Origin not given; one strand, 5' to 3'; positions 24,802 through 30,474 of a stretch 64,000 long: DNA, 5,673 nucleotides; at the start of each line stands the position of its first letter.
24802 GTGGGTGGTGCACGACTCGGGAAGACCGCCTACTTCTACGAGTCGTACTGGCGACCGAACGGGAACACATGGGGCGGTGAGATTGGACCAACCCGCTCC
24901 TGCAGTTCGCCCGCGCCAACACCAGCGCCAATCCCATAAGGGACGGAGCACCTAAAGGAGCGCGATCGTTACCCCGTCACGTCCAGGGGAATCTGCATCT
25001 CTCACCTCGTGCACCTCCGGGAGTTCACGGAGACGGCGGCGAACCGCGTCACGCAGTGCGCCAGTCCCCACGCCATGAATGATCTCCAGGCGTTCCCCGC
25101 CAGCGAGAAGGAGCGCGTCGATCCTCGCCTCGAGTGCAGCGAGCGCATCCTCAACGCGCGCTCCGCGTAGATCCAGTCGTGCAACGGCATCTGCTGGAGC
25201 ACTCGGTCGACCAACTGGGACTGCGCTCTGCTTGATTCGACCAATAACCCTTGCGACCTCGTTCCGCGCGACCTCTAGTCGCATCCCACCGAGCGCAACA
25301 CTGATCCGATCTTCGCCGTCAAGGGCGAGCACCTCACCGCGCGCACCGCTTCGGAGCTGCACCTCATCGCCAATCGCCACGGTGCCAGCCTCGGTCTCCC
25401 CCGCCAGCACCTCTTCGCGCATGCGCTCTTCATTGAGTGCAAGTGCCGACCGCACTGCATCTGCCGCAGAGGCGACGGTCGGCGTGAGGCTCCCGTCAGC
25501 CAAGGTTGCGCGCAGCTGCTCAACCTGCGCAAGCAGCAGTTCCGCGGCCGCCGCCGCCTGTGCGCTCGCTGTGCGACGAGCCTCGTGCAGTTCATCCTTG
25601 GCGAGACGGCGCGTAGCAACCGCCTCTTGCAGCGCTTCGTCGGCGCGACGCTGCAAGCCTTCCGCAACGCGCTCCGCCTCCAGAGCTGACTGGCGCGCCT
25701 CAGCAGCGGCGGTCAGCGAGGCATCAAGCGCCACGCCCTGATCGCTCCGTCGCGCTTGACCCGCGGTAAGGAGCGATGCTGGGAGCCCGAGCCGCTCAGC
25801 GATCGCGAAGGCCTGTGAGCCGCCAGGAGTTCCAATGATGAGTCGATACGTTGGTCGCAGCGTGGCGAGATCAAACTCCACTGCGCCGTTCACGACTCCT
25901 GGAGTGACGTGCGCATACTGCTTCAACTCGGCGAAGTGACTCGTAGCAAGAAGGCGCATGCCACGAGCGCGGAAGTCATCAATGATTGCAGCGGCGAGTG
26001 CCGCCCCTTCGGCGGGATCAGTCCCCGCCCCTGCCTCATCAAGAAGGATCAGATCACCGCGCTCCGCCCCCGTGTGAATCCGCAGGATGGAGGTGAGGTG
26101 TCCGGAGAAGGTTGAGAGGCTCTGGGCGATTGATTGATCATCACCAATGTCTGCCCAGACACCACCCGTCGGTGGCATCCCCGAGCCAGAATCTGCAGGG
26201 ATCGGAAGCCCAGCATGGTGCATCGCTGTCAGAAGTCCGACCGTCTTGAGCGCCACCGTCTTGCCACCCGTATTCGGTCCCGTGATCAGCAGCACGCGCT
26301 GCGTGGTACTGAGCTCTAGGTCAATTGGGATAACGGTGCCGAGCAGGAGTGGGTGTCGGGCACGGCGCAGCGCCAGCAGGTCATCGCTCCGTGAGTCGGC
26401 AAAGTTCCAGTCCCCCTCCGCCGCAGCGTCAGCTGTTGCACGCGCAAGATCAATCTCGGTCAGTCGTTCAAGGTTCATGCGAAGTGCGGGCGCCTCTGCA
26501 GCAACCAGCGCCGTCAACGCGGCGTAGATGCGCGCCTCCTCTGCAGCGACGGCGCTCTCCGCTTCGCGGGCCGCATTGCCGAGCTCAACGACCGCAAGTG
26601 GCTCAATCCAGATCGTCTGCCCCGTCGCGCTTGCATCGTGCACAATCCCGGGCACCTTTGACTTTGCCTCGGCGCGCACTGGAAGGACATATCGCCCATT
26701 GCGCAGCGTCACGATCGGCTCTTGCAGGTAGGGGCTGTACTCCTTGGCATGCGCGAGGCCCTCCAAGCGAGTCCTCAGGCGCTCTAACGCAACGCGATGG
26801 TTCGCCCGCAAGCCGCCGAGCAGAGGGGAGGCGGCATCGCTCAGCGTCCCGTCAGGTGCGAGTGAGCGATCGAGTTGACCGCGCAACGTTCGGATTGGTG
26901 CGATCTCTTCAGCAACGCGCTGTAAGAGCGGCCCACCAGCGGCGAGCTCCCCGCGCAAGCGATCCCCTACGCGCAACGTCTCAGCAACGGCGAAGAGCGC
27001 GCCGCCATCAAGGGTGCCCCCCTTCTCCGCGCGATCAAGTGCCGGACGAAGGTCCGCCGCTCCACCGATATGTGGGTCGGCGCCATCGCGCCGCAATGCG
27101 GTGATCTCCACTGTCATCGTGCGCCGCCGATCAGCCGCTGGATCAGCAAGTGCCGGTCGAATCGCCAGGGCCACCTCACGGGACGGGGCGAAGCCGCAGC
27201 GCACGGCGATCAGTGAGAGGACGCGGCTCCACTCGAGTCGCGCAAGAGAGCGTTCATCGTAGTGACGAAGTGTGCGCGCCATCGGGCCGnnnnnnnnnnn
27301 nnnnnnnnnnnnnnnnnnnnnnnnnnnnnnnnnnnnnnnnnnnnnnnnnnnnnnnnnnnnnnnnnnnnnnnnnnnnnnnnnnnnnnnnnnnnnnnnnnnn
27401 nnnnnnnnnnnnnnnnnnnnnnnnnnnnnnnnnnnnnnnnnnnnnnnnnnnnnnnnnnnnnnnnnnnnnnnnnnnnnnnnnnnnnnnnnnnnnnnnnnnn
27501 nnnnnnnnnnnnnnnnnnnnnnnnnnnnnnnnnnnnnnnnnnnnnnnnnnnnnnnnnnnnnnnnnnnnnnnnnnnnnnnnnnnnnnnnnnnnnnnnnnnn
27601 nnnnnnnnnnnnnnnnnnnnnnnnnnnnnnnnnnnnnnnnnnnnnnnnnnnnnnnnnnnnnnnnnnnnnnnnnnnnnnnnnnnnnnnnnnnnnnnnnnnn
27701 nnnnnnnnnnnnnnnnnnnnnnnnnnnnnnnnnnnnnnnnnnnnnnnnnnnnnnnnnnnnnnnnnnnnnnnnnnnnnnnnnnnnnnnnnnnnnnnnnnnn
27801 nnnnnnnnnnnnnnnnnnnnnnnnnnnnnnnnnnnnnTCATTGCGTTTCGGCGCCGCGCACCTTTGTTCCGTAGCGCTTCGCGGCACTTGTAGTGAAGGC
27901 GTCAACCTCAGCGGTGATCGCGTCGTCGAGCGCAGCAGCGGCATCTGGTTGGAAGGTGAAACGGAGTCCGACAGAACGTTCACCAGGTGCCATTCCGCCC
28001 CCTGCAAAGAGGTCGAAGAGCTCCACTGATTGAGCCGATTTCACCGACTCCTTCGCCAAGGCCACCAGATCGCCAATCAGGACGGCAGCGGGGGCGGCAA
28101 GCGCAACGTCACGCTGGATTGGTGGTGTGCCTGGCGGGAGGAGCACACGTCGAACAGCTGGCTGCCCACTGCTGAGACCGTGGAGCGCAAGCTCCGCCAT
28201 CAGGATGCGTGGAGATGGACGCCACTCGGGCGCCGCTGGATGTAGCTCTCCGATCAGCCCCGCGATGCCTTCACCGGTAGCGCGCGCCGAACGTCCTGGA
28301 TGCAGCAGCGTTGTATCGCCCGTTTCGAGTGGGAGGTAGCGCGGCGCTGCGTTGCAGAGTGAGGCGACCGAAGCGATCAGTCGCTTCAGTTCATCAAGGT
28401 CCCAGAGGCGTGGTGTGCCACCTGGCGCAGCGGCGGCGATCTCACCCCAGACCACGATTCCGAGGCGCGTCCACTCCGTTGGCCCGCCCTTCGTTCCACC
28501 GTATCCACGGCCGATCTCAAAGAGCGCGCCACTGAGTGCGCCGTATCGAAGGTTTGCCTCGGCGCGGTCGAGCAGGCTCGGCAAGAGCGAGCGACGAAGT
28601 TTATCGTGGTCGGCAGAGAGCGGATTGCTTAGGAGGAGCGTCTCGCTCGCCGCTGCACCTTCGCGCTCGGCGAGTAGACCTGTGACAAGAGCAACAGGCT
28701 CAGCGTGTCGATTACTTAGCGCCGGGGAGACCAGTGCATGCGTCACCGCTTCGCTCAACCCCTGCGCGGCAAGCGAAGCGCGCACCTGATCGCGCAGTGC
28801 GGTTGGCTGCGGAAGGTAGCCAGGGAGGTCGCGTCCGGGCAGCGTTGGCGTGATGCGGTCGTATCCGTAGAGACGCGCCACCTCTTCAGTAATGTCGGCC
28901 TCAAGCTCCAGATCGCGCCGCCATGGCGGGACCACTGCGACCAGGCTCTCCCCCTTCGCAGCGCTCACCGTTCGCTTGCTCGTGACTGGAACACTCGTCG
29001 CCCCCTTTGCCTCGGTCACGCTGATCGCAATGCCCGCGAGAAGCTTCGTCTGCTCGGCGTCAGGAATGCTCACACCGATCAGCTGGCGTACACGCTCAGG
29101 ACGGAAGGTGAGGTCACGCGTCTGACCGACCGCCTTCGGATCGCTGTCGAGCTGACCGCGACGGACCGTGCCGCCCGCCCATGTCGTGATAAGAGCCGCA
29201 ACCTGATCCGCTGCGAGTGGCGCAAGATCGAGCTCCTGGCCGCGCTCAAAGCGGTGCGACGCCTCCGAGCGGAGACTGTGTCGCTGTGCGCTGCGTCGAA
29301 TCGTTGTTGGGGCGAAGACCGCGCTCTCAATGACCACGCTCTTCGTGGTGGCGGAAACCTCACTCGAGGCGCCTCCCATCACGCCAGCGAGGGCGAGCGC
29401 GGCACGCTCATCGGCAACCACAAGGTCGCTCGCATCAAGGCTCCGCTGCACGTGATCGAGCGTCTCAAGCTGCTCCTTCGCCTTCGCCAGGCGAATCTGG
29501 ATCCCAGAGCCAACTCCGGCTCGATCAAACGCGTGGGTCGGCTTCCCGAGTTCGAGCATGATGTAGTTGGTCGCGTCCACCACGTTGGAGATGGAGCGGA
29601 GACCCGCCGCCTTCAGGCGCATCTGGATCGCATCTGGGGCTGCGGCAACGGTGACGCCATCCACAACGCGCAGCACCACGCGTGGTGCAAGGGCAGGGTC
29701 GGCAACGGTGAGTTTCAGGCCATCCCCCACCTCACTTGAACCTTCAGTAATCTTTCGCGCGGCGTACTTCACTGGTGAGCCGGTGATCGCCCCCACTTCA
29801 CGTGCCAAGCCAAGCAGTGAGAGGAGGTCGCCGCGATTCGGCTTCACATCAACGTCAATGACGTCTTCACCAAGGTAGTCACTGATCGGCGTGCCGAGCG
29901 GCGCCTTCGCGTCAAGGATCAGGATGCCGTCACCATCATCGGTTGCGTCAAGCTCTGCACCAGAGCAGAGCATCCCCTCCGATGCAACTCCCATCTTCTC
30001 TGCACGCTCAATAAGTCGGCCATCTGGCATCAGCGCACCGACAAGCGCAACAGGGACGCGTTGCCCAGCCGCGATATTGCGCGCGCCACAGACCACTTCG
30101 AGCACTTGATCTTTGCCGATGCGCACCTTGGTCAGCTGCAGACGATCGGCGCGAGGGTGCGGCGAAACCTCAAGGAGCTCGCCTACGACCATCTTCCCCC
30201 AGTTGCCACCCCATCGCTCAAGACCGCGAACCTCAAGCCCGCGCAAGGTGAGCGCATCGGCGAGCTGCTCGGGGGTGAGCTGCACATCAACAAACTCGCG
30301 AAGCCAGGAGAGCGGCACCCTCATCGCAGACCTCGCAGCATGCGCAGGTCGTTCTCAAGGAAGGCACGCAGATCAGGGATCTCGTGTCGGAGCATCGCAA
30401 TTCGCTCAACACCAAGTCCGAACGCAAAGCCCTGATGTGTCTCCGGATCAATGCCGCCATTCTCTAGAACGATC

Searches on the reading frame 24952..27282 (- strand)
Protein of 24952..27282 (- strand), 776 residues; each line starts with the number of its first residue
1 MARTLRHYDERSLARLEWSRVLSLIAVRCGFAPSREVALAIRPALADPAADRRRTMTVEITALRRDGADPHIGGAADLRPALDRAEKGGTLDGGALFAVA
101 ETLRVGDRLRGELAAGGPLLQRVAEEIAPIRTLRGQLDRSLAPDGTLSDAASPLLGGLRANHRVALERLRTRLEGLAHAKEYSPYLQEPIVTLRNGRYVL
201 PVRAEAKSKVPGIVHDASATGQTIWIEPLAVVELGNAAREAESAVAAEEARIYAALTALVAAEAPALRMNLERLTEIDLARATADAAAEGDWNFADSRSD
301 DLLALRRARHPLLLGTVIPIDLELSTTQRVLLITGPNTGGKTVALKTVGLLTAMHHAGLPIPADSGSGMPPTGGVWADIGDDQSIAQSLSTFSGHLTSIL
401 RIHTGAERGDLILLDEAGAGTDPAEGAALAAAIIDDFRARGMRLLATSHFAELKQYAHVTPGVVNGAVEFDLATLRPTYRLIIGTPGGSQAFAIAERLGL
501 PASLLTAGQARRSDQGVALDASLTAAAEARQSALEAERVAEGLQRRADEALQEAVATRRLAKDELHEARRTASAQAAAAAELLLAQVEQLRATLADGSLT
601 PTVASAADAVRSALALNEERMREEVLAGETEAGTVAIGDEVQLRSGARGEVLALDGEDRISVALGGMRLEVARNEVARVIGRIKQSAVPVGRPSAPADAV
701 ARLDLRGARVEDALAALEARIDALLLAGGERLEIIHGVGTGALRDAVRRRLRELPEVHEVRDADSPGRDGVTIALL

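Call 42: search_protein_families(library=pfam, proteins=[window:24952-27282:-], max_evalue=0.00001)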
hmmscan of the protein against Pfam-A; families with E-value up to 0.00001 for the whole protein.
window:24952-27282:- (776 aa): 3 families
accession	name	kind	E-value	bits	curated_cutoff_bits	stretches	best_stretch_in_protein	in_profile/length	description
PF00488.27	MutS_V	-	3.5e-22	79.7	30.2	1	332-508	2-180/188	MutS domain V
PF01713.27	Smr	-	2.2e-17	63.4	25.7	1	703-776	1-76/77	Smr domain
PF20297.4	MSSS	-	8e-07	29.1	26.8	1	637-675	1-41/42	MutS2 and Smr-associated SH3 domain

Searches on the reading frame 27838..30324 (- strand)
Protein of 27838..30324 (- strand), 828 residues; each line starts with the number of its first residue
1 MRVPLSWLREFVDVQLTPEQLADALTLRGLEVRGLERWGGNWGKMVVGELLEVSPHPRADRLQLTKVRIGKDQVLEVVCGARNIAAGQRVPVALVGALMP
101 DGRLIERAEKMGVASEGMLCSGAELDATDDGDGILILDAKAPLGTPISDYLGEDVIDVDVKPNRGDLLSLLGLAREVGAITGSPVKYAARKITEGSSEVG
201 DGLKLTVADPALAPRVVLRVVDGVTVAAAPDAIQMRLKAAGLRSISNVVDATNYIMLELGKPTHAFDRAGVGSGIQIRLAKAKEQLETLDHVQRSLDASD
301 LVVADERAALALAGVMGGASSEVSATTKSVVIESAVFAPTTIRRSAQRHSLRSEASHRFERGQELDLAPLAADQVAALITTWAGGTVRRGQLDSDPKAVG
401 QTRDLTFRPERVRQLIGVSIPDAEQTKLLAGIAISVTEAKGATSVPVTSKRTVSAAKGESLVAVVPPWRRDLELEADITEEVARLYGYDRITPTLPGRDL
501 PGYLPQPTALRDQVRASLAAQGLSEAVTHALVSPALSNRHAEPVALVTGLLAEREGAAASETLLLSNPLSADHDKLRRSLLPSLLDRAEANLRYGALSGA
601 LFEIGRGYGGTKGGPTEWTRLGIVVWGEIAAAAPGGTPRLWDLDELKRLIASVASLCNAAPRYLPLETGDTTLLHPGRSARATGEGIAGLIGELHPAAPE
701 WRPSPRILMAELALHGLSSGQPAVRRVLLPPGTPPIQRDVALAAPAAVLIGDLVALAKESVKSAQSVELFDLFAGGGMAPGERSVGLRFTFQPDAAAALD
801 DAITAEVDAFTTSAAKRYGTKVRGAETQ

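Call 42: search_protein_families(library=pfam, proteins=[window:27838-30324:-], max_evalue=0.00001)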
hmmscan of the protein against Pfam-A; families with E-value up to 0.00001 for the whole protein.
window:27838-30324:- (828 aa): 5 families
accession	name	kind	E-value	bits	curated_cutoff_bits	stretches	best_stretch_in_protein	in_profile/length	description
PF03483.22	B3_4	-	1.9e-58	197.3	29.3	1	213-383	2-173/174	B3/4 domain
PF17759.6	tRNA_synthFbeta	-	7.6e-30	104.4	22.4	1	491-699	1-198/214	Phenylalanyl tRNA synthetase beta chain CLM domain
PF03484.21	B5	-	4.6e-18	65.6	28.6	1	406-488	2-67/67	tRNA synthetase B5 domain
PF01588.26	tRNA_bind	-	9.1e-17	61.4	27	1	45-145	1-95/96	Putative tRNA binding domain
PF03147.19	FDX-ACB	-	7.4e-11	42.8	31.1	1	733-823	3-94/94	Ferredoxin-fold anticodon binding domain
